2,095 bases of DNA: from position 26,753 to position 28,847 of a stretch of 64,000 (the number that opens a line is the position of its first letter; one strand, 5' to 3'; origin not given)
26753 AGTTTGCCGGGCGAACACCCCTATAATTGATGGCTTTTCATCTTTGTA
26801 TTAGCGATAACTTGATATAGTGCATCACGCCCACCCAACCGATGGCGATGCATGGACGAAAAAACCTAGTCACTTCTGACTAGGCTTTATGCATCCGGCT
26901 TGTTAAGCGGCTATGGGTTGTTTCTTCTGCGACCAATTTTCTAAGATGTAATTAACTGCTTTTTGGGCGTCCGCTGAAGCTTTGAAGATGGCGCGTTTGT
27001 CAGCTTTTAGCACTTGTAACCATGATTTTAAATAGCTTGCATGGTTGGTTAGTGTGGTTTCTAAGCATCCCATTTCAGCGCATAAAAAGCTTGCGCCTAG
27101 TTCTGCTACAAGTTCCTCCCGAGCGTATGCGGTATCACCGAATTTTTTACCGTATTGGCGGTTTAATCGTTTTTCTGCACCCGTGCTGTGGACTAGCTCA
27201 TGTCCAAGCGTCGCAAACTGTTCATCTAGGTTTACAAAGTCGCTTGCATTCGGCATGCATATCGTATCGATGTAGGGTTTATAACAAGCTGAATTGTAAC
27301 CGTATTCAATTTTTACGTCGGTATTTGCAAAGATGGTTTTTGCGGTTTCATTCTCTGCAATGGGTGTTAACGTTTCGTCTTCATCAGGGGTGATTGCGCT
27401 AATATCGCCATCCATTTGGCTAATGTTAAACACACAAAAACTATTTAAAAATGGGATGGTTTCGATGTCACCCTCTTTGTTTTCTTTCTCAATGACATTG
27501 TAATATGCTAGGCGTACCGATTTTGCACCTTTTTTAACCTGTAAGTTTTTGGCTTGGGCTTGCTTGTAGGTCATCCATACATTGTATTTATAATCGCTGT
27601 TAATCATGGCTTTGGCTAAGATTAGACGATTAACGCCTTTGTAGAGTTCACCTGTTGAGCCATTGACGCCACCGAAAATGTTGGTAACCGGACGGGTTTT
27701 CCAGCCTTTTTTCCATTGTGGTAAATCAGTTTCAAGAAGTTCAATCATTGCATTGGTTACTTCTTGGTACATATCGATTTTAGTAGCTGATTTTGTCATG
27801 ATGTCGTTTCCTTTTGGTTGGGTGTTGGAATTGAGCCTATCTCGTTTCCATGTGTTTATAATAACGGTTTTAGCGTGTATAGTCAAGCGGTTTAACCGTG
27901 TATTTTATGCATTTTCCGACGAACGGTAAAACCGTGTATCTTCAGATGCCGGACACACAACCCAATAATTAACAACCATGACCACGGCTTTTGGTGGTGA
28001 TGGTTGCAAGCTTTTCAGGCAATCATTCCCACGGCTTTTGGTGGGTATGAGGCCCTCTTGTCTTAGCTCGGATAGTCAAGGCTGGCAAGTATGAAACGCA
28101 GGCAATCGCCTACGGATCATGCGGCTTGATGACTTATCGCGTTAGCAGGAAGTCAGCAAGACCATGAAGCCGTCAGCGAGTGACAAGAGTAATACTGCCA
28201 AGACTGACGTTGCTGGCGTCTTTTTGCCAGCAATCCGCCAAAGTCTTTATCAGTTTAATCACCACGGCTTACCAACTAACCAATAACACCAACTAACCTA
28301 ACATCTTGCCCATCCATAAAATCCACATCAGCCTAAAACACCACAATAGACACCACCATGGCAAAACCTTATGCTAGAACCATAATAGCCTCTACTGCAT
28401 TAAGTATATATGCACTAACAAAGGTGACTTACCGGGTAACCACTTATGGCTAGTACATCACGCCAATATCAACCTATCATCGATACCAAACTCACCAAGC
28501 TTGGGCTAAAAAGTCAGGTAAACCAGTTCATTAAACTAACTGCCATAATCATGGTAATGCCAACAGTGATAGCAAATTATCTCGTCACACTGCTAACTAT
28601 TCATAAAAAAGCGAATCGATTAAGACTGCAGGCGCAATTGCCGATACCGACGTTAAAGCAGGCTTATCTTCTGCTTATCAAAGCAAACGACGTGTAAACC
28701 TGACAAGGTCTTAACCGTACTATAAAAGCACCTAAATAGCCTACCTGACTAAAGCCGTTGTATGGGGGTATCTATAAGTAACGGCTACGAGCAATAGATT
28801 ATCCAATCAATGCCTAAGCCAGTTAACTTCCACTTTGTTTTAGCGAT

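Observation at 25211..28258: Two near-identical copies of a 290-bp GC-rich non-coding element inside the array (after the XRE gene and after ardC)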

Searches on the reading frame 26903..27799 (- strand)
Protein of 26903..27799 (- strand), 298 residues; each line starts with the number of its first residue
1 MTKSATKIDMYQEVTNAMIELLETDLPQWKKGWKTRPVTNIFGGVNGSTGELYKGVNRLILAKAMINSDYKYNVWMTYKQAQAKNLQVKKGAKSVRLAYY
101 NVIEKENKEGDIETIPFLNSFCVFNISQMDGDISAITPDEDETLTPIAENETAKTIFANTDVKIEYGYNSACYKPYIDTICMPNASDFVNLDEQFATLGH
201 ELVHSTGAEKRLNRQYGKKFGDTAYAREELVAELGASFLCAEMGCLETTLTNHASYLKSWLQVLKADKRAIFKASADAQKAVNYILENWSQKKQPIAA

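Call 21: search_protein_families(library=pfam, proteins=[window:26903-27799:-], max_evalue=0.01)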
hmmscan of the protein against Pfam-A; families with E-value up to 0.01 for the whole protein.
window:26903-27799:- (298 aa): 2 families
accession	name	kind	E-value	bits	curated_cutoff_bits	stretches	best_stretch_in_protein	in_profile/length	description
PF18818.7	MPTase-PolyVal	-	1.5e-43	148.3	27.5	1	152-276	2-125/126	Zincin-like metallopeptidase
PF08401.16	ArdcN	-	5.7e-26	91.6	22.6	1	9-124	2-123/123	N-terminal domain of anti-restriction factor ArdC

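Call 25: find_homologous_proteins(query=window:26903-27799:-, max_evalue=1e-40)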
Query window:26903-27799:- (298 aa): 1319 proteins with E <= 1e-40 among 2827 candidates; the best 120 are listed.
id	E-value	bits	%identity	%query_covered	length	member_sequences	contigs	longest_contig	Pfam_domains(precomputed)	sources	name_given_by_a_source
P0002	1.3e-196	670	99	100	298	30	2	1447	PF08401.17,PF18818.8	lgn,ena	-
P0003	3.4e-89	317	53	99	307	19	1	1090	PF08401.17,PF18818.8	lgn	-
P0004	1.5e-74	269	48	99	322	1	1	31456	PF08401.17,PF18818.8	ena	-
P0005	1.3e-68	250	45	98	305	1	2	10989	PF08401.17,PF18818.8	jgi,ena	-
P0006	1.7e-66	243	46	98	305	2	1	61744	PF08401.17,PF18818.8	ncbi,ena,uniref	ncbi:ArdC family protein [Psychrobacter sp. AOP31-A1-22]|uniref:ArdC family protein n=1 Tax=Psychrob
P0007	2.5e-66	242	47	96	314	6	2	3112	PF08401.17,PF18818.8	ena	-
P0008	5.4e-66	241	45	98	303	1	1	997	PF08401.17,PF18818.8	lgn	-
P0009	1.3e-65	240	44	97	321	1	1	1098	PF08401.17,PF18818.8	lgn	-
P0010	1.6e-65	240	45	99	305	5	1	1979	PF08401.17,PF18818.8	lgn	-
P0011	2.3e-65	239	47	96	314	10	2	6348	PF08401.17,PF18818.8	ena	-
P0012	6.6e-65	238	46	99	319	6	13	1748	PF08401.17,PF18818.8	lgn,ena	-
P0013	1.8e-64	236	47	96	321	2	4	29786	PF08401.17,PF18818.8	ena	-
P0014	1.2e-63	233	45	98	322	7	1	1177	PF08401.17,PF18818.8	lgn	-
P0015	1.4e-62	230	45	96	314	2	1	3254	PF08401.17,PF18818.8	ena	-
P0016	2.7e-62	229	44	96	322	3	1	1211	PF08401.17,PF18818.8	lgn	-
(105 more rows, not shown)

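Call 26: find_encoding_contigs(protein=P0004, flank=10000, max_places=3)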
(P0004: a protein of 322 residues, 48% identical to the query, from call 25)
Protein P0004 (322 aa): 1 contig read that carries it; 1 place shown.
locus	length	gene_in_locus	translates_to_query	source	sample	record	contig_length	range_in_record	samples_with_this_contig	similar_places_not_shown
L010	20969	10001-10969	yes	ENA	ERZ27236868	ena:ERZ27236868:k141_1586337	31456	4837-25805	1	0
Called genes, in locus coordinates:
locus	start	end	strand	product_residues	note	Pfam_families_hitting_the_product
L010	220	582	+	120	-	-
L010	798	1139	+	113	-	-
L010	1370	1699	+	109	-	-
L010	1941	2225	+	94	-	-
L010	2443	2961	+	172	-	-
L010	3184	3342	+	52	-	-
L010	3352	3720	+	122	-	-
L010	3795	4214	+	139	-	-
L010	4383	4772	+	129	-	-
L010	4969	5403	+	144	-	-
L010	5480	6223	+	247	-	-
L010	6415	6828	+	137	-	-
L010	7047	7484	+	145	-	PF00436:SSB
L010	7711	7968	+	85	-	-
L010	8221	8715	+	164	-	-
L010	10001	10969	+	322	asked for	PF08401:ArdcN, PF18818:MPTase-PolyVal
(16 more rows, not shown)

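Call 27: find_encoding_contigs(protein=P0006, flank=10000, max_places=3)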
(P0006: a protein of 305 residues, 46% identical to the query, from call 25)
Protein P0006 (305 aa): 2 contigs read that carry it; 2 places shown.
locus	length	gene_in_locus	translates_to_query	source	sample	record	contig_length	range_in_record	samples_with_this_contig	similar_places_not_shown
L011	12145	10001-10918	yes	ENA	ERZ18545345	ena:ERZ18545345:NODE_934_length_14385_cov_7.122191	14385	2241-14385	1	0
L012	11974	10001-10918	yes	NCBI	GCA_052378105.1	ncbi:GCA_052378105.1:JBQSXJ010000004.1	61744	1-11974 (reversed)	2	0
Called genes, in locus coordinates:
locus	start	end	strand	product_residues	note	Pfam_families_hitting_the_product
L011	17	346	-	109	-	-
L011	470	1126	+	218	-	-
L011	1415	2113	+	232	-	-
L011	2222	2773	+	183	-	-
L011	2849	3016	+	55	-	-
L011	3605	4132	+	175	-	-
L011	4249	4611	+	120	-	-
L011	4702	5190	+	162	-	-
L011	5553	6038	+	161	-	-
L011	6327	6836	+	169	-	-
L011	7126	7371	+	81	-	-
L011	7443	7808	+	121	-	-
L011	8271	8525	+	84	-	-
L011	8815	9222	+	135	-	PF11171:DUF2958 (weak)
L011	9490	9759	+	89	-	-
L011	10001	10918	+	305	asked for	PF08401:ArdcN, PF18818:MPTase-PolyVal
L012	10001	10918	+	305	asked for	PF08401:ArdcN, PF18818:MPTase-PolyVal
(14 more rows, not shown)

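Call 28: find_encoding_contigs(protein=P0013, flank=10000, max_places=3)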
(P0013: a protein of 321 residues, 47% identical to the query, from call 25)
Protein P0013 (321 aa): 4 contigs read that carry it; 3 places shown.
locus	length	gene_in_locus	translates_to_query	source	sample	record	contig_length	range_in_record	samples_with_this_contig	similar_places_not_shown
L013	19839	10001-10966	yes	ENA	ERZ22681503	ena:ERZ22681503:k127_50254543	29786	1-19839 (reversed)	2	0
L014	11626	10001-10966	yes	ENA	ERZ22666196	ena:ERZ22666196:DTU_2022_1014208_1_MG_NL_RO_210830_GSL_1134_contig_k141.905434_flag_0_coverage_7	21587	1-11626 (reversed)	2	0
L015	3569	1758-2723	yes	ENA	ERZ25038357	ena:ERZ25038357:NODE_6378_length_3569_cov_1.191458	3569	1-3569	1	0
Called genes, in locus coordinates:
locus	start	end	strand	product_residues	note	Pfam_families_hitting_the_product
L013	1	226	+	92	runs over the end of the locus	-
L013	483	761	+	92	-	-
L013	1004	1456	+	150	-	-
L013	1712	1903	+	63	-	-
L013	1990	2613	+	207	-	-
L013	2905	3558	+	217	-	-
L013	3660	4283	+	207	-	-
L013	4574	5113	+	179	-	-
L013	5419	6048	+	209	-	-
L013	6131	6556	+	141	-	-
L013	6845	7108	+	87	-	-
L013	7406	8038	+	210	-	PF00436:SSB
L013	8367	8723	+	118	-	-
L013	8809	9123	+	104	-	-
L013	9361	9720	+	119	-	-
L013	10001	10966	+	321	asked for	PF08401:ArdcN, PF18818:MPTase-PolyVal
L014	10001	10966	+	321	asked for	PF08401:ArdcN, PF18818:MPTase-PolyVal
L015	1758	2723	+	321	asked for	PF08401:ArdcN, PF18818:MPTase-PolyVal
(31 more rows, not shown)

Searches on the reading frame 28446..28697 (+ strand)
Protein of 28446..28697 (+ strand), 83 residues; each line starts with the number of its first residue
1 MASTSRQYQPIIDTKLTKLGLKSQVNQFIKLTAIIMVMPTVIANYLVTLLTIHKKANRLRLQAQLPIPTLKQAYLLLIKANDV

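Call 21: search_protein_families(library=pfam, proteins=[window:28446-28697:+], max_evalue=0.01)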
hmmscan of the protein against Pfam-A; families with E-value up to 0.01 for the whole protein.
window:28446-28697:+ (83 aa): 0 families

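Call 74: find_homologous_proteins(query=window:28446-28694:+, max_evalue=0.001)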
Query window:28446-28694:+ (83 aa): 1 proteins with E <= 0.001 among 2 candidates.
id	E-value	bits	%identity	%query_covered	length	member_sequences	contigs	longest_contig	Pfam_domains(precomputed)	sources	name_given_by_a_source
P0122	3.0e-41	156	96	100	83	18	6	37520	-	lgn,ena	-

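Call 75: find_encoding_contigs(protein=P0122, flank=6000, max_places=8)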
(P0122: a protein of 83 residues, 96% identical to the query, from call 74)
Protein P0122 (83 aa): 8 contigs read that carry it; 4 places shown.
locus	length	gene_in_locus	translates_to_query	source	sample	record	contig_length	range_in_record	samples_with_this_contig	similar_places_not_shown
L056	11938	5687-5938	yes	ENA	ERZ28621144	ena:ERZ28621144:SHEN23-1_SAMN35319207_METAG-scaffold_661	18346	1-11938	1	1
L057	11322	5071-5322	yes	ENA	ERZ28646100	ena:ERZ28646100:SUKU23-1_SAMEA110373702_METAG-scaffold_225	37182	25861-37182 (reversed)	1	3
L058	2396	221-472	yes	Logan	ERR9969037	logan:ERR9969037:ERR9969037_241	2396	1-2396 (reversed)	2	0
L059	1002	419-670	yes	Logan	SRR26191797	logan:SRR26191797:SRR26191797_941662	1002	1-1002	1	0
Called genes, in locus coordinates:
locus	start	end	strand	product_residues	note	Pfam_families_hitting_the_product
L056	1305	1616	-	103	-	-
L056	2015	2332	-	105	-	-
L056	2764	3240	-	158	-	PF12844:HTH_19 (faint), PF01381:HTH_3 (weak)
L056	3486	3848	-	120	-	-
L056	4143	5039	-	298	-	PF08401:ArdcN, PF18818:MPTase-PolyVal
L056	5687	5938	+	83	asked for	-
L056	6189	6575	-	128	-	-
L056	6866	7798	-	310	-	-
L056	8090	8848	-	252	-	-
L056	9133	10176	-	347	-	-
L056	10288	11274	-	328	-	-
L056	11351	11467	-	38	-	-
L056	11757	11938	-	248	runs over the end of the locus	-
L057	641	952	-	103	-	-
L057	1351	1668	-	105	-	-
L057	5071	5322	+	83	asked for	-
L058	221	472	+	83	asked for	-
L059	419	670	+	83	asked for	-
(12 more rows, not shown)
